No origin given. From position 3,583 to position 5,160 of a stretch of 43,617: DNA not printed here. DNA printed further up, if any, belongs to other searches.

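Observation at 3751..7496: Compact KAS II / radical SAM / serine-palmitoyltransferase-like operon: candidate pathway for an unusual long-chain amino-lipid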

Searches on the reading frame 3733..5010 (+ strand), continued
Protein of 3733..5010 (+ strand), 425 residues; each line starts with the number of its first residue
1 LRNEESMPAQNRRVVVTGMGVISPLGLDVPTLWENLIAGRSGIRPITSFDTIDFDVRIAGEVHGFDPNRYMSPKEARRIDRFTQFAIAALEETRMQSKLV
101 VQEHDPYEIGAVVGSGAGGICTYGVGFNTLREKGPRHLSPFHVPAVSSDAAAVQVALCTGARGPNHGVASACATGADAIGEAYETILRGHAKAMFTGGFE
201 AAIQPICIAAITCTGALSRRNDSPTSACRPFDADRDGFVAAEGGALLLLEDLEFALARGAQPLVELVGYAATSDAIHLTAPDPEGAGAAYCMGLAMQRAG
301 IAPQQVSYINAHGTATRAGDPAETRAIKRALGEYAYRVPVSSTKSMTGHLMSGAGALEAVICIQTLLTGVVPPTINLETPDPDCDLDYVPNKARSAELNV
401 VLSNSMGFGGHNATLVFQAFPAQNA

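Call 79: search_protein_families(library=ncbifam, proteins=[L173:3901-4755:+, L173:4808-5986:+, L173:6001-7251:+, L173:8500-9276:+], max_evalue=1e-10)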
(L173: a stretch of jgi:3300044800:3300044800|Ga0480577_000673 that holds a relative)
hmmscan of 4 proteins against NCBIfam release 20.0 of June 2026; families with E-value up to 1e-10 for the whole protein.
L173:3901-4755:+ (284 aa): 201 families (the best 25 are shown)
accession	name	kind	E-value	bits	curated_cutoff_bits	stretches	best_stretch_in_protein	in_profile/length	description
NF004825.0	PRK06181.1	equivalog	3.1e-51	174.2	215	1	13-262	7-253/268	SDR family oxidoreductase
NF005806.0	PRK07666.1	equivalog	2.9e-48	164.2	286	1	12-209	7-199/239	3-ketoacyl-ACP reductase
NF005495.0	PRK07109.1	subfamily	6.9e-46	157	264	1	11-259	7-250/334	SDR family oxidoreductase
NF004526.0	PRK05872.1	subfamily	2.8e-45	154.7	276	1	12-239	10-235/297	short-chain dehydrogenase/reductase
NF005372.1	PRK06914.1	subfamily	8.7e-45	153.1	320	1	12-201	2-188/279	SDR family oxidoreductase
NF005881.0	PRK07832.1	equivalog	3.1e-44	151.3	296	1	13-278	10-279/287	SDR family oxidoreductase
NF009466.0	PRK12826.1-2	subfamily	4.2e-43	147.6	222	1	13-231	4-220/248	3-oxoacyl-ACP reductase FabG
NF005878.0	PRK07825.1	subfamily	5.3e-43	147.4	287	1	13-201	10-190/278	short chain dehydrogenase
NF004824.0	PRK06180.1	subfamily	5.4e-43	147.2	298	1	12-198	4-183/279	oxidoreductase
NF004826.0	PRK06182.1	subfamily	6.9e-43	146.9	305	1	12-201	4-183/274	oxidoreductase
NF005594.0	PRK07326.1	equivalog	2.2e-41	142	271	1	11-201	5-189/237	SDR family oxidoreductase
NF004823.0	PRK06179.1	subfamily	1.1e-40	139.8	310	1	11-200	4-181/271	oxidoreductase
NF006114.0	PRK08263.1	subfamily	1.7e-40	139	290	1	13-209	4-193/280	short chain dehydrogenase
NF004514.1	PRK05855.1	equivalog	2.8e-40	138.5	455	1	10-214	311-511/578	SDR family oxidoreductase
NF005559.1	PRK07231.1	subfamily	3.8e-40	137.9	215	1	13-229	5-221/249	glucose 1-dehydrogenase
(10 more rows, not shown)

L173:4808-5986:+ (392 aa): 11 families
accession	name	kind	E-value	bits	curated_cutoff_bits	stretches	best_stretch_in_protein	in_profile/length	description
NF047600.1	SerpalmtaseCFB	equivalog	1.9e-159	530.6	640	1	5-388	7-391/395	serine palmitoyltransferase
NF047599.1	SerpalmtaseBetaP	equivalog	5.5e-123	410.5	500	1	2-390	2-394/394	serine palmitoyltransferase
TIGR01825.1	gly_Cac_T_rel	subfamily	3e-114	381.7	535.4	1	28-392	20-385/385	BioF/Kbl family PLP-dependent acyltransferase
TIGR00858.1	bioF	equivalog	2e-110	369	426.45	1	29-380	9-362/365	8-amino-7-oxononanoate synthase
NF005394.0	PRK06939.1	equivalog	1.5e-104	349.9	460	1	30-392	31-397/397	glycine C-acetyltransferase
NF047603.1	SerpalmtaseAlphaP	equivalog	9.9e-98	327.4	670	1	23-392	26-399/399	serine palmitoyltransferase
TIGR01822.1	2am3keto_CoA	equivalog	2.1e-86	290.3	493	1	36-392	33-393/393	glycine C-acetyltransferase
TIGR01821.1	5aminolev_synth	equivalog_domain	2.8e-76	257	338.55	1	41-391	45-399/402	5-aminolevulinate synthase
NF005526.0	PRK07179.1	equivalog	9.5e-61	205.6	428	1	43-388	56-398/407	alpha-hydroxyketone-type quorum-sensing autoinducer synthase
NF005697.0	PRK07505.1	subfamily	7.3e-44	150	342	1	36-385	43-398/405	hypothetical protein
NF004608.1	PRK05937.1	equivalog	2.4e-35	122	399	1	75-387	43-347/366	8-amino-7-oxononanoate synthase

L173:6001-7251:+ (416 aa): 18 families
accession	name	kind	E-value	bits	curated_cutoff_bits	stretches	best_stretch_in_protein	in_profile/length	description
TIGR03150.1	fabF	equivalog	7.4e-163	542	493.75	1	6-412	1-407/407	beta-ketoacyl-ACP synthase II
NF005589.0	PRK07314.1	subfamily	2.9e-159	530.3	387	1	4-414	2-412/413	beta-ketoacyl-ACP synthase II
NF004970.0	PRK06333.1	subfamily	6.2e-137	456.9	525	1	4-415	2-423/424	beta-ketoacyl-ACP synthase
NF006274.0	PRK08439.1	equivalog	2.4e-123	411.9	621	1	6-412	2-404/406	beta-ketoacyl-ACP synthase II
NF006434.0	PRK08722.1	equivalog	8.9e-123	410.2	759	1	5-413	3-413/414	beta-ketoacyl-ACP synthase II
NF005935.0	PRK07967.1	equivalog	2.3e-88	296.8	630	1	6-413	2-403/406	beta-ketoacyl-ACP synthase I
NF006587.0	PRK09116.1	equivalog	4e-88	295.9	470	1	6-413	2-406/408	beta-ketoacyl-ACP synthase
NF005916.1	PRK07910.1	equivalog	2e-87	293.8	560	1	6-412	12-416/418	KasA/KasB family beta-ketoacyl-ACP synthase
NF005076.0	PRK06501.1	equivalog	2.6e-86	290.1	629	1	136-412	145-421/425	beta-ketoacyl-ACP synthase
NF006618.0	PRK09185.1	subfamily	1.4e-65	221.9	407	1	7-412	4-391/394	beta-ketoacyl-ACP synthase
NF004618.0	PRK05952.1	equivalog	3.6e-64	217.1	455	1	7-411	3-380/384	beta-ketoacyl-ACP synthase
NF005490.0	PRK07103.1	equivalog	3.5e-62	210.8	445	1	5-412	3-411/414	polyketide beta-ketoacyl:acyl carrier protein synthase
NF058662.1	cispenta_AmcF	equivalog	2.4e-56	191.3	325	1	8-412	2-368/369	cispentacin biosynthesis acyltransferase subunit AmcF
NF045894.1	PKS_plus_SDR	equivalog_domain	5.6e-31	107.1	1740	1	55-381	68-386/1515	type I polyketide synthase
NF040607.1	mycolic_Pks13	equivalog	4.7e-29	100.5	2100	1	59-415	170-527/1680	polyketide synthase Pks13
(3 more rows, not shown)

L173:8500-9276:+ (258 aa): 2 families
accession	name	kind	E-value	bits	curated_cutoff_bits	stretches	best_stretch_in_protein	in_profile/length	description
NF008033.1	PRK10765.1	equivalog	7.8e-40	136.8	223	1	1-219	1-203/240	oxygen-insensitive NADPH nitroreductase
TIGR03553.1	F420_FbiB_CTERM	equivalog_domain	3.8e-11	43.1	249.55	0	124-193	126-193/194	F420 biosynthesis protein FbiB, C-terminal domain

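Call 80: search_solved_structures(query=L173:3901-4755:+, max_evalue=1e-15)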
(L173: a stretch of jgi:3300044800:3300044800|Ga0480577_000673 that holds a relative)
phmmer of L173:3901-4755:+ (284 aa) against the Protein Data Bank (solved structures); distinct sequences matched with E-value up to 1e-15: 308 (the best 60 are shown).
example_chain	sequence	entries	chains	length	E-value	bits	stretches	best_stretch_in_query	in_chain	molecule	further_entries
2et6_A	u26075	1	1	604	6.4e-38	134.5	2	12-197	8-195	(3R)-hydroxyacyl-CoA dehydrogenase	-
8hi4_A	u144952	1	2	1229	2.1e-29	106.6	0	12-172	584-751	Short-chain dehydrogenase/reductase SDR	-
4nbu_A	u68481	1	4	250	5.7e-29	105.1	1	3-230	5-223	3-oxoacyl-(Acyl-carrier-protein) reductase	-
2jah_A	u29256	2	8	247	9.1e-29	104.5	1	12-207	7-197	CLAVULANIC ACID DEHYDROGENASE | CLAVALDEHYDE DEHYDROGENASE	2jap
8hjw_A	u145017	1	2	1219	5.3e-28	102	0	12-157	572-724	Short-chain dehydrogenase/reductase SDR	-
2rh4_A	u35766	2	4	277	6.1e-28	101.8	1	11-205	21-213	Actinorhodin Polyketide Ketoreductase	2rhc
1x7g_A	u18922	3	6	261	6.3e-28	101.7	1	12-205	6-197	Putative ketoacyl reductase | ACTINORHODIN POLYKETIDE KETOREDUCTASE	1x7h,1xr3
1w4z_A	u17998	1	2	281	6.4e-28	101.7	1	11-205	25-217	KETOACYL REDUCTASE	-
2rhr_B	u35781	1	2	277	6.6e-28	101.7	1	11-205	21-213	Actinorhodin Polyketide Ketoreductase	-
3csd_B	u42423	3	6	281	6.8e-28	101.6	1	11-205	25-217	Putative ketoacyl reductase | ketoacyl reductase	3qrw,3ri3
4dc1_A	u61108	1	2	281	8.1e-28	101.4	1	11-204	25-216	Ketoacyl reductase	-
4dc0_A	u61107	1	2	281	8.5e-28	101.3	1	11-205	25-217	Ketoacyl reductase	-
4dbz_A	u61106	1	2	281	8.7e-28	101.3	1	11-205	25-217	Ketoacyl reductase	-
4weo_A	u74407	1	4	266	1.5e-27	100.5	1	11-200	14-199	Putative acetoin(Diacetyl) reductase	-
6qhe_A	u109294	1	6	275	4.8e-27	98.8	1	13-214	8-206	Alcohol Dehydrogenase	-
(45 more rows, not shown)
